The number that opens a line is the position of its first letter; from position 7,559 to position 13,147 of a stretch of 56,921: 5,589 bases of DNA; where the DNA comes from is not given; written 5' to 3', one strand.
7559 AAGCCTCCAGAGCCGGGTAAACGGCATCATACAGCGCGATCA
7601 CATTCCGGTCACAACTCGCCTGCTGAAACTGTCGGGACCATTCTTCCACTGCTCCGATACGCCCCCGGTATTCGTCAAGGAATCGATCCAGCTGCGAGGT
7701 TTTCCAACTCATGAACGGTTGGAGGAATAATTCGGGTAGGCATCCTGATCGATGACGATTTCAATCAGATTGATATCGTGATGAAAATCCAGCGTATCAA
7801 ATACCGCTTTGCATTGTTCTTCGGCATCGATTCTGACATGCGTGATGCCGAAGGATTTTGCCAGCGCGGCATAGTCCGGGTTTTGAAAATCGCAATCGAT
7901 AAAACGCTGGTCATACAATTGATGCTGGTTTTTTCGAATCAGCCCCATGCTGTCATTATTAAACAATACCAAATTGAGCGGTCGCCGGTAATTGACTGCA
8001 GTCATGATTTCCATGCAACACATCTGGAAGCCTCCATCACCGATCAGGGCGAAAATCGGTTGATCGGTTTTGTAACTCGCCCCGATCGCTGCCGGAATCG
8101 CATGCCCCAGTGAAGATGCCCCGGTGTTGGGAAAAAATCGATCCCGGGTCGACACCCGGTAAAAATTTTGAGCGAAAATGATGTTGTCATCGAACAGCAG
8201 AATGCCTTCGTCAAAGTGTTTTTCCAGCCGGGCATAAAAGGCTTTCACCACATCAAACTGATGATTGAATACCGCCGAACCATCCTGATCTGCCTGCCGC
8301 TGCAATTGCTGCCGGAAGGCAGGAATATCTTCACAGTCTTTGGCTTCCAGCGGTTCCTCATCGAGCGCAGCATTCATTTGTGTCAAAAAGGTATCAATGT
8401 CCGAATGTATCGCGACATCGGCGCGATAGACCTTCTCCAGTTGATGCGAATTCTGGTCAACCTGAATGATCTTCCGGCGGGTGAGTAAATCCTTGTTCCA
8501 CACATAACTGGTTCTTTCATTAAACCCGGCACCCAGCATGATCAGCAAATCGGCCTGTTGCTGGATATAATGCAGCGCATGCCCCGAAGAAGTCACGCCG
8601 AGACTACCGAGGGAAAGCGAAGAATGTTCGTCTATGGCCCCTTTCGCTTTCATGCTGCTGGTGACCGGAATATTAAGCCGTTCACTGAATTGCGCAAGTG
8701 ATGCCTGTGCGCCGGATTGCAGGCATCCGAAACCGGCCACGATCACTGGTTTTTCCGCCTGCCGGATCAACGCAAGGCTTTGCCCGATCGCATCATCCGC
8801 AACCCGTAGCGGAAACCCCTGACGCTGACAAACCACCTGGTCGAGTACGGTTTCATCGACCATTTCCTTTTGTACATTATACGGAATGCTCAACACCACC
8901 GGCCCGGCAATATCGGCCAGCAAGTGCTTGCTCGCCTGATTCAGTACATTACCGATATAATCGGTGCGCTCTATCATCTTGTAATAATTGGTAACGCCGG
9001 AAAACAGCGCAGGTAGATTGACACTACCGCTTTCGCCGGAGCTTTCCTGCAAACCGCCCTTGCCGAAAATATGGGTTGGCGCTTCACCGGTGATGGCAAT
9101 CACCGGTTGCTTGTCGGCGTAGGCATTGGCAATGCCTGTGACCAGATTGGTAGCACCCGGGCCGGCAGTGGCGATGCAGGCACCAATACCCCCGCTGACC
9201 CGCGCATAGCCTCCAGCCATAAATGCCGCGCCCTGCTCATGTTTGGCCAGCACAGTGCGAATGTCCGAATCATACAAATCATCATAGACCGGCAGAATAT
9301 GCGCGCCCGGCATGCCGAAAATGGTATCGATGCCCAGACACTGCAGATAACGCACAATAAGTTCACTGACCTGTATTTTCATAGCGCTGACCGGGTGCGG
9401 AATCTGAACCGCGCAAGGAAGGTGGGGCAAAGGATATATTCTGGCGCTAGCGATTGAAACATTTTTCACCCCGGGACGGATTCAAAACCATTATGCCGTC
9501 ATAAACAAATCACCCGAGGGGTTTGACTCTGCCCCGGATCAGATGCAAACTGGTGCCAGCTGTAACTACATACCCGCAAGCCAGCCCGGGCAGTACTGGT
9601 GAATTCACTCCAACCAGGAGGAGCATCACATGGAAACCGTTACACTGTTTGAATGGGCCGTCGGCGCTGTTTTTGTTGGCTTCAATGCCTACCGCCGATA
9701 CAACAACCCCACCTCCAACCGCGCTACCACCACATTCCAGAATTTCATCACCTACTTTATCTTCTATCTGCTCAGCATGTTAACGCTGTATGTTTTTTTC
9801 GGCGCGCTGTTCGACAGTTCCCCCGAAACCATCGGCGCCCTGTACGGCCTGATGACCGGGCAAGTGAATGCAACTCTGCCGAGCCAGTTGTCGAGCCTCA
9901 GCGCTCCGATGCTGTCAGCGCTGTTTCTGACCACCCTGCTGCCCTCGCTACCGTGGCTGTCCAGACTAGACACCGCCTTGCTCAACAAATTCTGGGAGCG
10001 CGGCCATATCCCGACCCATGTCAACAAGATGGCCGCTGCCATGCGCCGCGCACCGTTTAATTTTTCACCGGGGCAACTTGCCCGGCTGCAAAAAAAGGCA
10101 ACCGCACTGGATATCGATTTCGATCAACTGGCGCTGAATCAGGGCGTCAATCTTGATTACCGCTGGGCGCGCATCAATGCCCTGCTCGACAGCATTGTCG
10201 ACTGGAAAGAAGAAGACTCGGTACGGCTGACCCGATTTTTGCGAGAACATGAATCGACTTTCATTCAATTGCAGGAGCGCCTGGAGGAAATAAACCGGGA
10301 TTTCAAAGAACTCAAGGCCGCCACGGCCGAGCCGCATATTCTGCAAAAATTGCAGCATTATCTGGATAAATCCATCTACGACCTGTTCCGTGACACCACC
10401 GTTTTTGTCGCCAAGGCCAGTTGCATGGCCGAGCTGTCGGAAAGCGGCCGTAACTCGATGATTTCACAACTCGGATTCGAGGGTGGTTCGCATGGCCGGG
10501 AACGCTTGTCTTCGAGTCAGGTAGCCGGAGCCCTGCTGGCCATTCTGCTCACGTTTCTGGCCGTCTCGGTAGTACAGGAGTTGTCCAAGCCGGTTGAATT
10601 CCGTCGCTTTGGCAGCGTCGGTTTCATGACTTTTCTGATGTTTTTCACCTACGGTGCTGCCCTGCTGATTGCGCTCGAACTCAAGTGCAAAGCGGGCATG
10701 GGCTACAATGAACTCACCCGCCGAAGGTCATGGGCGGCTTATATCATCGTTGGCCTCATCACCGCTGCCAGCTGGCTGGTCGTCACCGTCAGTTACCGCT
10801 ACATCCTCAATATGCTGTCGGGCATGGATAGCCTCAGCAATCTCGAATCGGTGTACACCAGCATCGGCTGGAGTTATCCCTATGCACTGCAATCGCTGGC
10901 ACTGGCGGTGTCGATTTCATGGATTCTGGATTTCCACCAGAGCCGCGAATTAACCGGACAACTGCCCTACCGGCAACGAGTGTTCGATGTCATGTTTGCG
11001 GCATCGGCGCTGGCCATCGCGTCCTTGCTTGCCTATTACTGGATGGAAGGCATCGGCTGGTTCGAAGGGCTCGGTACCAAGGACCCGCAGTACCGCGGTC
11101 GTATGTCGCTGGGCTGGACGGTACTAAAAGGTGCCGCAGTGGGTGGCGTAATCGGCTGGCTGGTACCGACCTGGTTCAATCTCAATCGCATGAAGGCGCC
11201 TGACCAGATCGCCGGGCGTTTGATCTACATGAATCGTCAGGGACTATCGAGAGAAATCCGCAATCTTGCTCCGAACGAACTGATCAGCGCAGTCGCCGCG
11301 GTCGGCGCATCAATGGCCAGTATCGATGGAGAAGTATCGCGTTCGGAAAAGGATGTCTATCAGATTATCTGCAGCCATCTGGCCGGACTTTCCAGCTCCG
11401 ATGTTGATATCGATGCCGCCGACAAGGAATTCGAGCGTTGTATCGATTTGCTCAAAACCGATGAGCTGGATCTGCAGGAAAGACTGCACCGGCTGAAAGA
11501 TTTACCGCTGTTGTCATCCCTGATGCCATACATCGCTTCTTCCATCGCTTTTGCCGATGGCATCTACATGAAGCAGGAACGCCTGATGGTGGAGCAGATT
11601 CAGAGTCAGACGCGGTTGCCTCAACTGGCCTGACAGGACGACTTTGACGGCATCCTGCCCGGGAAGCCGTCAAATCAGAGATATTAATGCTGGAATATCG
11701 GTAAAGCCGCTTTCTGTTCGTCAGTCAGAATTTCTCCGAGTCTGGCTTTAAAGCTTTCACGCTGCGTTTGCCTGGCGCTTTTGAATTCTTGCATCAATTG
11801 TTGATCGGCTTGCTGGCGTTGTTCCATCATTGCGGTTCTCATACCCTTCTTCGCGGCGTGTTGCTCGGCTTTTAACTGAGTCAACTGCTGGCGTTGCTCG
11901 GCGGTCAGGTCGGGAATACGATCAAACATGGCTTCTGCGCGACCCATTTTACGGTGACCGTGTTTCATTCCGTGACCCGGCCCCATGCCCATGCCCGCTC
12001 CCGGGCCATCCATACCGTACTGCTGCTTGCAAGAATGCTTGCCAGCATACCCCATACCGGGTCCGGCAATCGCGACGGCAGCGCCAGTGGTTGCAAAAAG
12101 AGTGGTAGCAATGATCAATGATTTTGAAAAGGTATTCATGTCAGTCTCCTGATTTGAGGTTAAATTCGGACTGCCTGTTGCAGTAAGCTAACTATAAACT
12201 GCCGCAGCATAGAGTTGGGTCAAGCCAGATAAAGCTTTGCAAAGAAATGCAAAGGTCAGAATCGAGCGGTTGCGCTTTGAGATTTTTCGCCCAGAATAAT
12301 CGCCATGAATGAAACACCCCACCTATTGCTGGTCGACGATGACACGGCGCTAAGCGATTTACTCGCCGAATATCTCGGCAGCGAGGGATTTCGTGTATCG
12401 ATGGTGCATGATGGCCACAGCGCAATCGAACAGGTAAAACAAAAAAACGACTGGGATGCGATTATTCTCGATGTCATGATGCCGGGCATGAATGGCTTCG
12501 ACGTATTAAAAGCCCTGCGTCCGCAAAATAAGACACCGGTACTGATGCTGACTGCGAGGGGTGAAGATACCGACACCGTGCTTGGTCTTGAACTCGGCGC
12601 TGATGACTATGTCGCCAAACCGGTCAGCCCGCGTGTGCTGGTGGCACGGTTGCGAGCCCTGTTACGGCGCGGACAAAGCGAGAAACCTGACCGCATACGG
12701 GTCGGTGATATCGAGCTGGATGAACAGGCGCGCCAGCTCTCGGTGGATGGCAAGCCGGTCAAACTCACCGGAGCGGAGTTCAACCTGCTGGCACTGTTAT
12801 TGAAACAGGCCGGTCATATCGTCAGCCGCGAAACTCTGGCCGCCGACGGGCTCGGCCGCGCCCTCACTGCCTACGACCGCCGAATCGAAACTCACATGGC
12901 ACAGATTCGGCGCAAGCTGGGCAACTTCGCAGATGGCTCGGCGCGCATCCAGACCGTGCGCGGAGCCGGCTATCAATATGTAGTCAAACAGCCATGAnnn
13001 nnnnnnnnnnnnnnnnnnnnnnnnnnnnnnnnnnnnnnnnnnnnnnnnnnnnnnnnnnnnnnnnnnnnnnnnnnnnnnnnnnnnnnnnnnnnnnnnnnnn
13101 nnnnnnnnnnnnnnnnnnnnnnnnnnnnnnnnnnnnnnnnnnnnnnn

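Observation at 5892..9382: Translationally coupled ThDP enzyme + large GT-A-fold protein: unassigned two-gene biosynthetic unit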

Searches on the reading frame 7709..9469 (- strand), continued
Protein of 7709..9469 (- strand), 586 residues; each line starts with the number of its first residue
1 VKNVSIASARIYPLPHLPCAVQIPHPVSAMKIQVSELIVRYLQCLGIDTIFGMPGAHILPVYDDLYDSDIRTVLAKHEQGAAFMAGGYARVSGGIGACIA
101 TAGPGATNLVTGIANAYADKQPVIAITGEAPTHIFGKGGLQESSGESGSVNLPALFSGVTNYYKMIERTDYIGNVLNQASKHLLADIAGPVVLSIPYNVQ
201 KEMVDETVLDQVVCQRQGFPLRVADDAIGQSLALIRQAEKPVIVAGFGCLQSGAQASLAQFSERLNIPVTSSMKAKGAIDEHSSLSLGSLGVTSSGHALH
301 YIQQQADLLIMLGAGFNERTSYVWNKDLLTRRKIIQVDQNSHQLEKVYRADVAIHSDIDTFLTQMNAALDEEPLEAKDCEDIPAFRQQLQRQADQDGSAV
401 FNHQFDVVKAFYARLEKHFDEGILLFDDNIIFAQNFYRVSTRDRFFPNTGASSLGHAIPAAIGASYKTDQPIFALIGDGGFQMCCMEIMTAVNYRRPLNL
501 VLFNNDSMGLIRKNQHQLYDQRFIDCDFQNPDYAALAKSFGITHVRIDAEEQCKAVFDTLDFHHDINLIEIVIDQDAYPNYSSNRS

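Call 38: search_solved_structures(query=window:7709-9382:-, max_evalue=1e-58, show_alignments=4)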
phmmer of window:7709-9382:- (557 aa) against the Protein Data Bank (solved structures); distinct sequences matched with E-value up to 1e-58: 7.
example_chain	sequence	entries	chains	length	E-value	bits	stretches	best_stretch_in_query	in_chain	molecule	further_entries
8x3x_A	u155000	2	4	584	1.8e-81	278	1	5-550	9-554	BbmA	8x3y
8xod_A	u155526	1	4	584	3.9e-81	276.9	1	5-550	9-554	BbmA-G484F complex with CBOA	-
6lpi_A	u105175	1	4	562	4.7e-66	227.1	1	6-544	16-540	Acetolactate synthase isozyme 1 large subunit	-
1jsc_A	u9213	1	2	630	5.2e-59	203.9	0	16-545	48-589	ACETOHYDROXY-ACID SYNTHASE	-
6u9d_A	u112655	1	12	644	5.7e-59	203.7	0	16-545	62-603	Acetolactate synthase catalytic subunit, mitochondrial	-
1n0h_A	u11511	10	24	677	6.8e-59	203.5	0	16-545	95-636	Acetolactate synthase | Acetolactate synthase, mitochondrial | Acetolactate synthase catalytic subunit, mitochondrial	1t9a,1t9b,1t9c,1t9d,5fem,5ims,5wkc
7u25_A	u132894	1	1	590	7.9e-59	203.3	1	6-491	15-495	Acetolactate synthase, chloroplastic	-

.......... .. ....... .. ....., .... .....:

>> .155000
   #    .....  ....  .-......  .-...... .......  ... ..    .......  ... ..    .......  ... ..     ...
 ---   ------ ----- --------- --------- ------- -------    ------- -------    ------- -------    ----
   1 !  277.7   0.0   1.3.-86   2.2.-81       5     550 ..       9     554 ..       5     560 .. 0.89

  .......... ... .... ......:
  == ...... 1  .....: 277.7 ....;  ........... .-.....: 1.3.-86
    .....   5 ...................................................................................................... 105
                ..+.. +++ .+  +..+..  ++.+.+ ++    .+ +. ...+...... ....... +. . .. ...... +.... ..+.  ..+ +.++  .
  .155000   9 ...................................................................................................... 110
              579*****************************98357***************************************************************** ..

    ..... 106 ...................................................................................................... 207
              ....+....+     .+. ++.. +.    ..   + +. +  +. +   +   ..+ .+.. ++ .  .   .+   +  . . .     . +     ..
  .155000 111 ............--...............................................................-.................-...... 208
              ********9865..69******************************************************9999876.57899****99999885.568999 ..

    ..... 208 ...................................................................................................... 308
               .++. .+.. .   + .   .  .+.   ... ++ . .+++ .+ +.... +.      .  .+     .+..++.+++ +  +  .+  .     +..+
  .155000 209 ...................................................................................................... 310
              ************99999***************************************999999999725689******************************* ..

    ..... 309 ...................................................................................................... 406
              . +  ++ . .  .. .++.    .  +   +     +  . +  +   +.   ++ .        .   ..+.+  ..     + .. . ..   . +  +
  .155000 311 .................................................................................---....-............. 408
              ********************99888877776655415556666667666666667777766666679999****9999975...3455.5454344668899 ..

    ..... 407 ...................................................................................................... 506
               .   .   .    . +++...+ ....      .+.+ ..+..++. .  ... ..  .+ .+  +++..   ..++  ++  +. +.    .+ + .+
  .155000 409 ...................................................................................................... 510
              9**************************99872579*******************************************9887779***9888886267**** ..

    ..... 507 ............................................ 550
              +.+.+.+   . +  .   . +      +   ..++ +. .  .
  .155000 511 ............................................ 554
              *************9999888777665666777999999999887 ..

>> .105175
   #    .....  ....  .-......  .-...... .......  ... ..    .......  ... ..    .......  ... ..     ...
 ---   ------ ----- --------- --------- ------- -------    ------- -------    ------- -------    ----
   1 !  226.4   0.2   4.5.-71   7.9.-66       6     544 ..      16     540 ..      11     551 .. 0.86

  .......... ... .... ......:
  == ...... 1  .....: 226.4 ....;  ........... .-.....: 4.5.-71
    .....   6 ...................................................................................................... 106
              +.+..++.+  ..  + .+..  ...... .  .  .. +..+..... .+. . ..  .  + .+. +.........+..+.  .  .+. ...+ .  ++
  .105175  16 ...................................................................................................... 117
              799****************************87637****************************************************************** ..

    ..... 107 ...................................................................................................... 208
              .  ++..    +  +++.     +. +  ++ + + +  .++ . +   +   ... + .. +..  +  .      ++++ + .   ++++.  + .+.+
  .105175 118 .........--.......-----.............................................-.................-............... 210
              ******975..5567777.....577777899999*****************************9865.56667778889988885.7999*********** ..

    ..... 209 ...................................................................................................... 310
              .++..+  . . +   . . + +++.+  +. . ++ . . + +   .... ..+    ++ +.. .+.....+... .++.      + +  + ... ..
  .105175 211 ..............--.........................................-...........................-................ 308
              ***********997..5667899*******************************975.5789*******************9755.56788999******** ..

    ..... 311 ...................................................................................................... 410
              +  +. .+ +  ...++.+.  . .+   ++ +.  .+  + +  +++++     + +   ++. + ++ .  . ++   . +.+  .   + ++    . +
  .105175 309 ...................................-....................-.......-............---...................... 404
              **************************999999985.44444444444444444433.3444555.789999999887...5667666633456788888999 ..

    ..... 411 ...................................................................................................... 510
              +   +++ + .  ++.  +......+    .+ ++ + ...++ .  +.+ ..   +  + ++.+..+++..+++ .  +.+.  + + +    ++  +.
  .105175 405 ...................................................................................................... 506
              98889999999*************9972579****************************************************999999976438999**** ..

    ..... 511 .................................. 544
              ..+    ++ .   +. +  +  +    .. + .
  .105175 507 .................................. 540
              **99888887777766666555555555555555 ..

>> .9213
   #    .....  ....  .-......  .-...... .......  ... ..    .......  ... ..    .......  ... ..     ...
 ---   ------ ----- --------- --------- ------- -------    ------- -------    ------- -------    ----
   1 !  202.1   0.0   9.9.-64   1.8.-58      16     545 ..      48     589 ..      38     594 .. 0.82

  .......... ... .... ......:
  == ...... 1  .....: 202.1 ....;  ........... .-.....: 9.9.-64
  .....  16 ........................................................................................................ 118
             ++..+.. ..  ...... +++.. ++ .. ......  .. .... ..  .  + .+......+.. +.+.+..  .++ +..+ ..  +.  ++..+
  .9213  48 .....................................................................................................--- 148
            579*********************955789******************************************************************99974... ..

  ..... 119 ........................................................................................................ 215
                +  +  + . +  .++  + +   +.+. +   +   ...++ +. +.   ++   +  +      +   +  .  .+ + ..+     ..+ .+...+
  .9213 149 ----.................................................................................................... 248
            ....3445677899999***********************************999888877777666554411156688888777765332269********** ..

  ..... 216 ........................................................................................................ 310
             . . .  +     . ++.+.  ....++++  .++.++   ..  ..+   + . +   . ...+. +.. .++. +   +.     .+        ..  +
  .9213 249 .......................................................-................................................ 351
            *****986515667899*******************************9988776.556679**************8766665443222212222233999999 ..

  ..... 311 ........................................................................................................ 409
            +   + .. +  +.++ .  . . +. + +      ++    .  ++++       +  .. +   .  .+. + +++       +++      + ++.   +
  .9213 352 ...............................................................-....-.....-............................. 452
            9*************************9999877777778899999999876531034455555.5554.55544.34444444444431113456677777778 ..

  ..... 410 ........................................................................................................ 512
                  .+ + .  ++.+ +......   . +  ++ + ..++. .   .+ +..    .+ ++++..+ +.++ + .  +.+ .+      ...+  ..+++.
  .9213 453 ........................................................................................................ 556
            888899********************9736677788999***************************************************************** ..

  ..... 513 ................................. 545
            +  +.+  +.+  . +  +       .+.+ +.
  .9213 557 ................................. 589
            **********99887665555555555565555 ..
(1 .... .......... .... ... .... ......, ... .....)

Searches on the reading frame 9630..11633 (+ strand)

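Call 9: search_protein_families(library=pfam, proteins=[window:9630-11633:+], max_evalue=0.001)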
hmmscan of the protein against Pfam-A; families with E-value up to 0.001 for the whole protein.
window:9630-11633:+ (667 aa): 1 family
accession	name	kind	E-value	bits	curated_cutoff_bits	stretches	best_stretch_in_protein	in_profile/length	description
PF05099.18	TerB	-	1.6e-05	25.6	24.4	1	554-660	3-105/118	Tellurite resistance protein TerB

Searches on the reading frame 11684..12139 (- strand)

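Call 9: search_protein_families(library=pfam, proteins=[window:11684-12139:-], max_evalue=0.001)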
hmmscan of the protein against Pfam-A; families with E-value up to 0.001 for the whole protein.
window:11684-12139:- (151 aa): 1 family
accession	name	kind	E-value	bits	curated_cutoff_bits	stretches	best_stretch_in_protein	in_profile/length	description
PF07813.17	LTXXQ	-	0.00011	23.3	24.3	1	65-146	3-96/100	LTXXQ motif family protein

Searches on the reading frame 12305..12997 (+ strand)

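Call 9: search_protein_families(library=pfam, proteins=[window:12305-12997:+], max_evalue=0.001)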
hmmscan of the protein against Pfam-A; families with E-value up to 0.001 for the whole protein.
window:12305-12997:+ (230 aa): 2 families
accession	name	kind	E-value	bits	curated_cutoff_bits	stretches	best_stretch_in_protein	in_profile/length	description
PF00072.30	Response_reg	-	3.3e-29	101.7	30.2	1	8-116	2-110/111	Response regulator receiver domain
PF00486.34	Trans_reg_C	-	1.7e-19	70.1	26.2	1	149-224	1-76/77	Transcriptional regulatory protein, C terminal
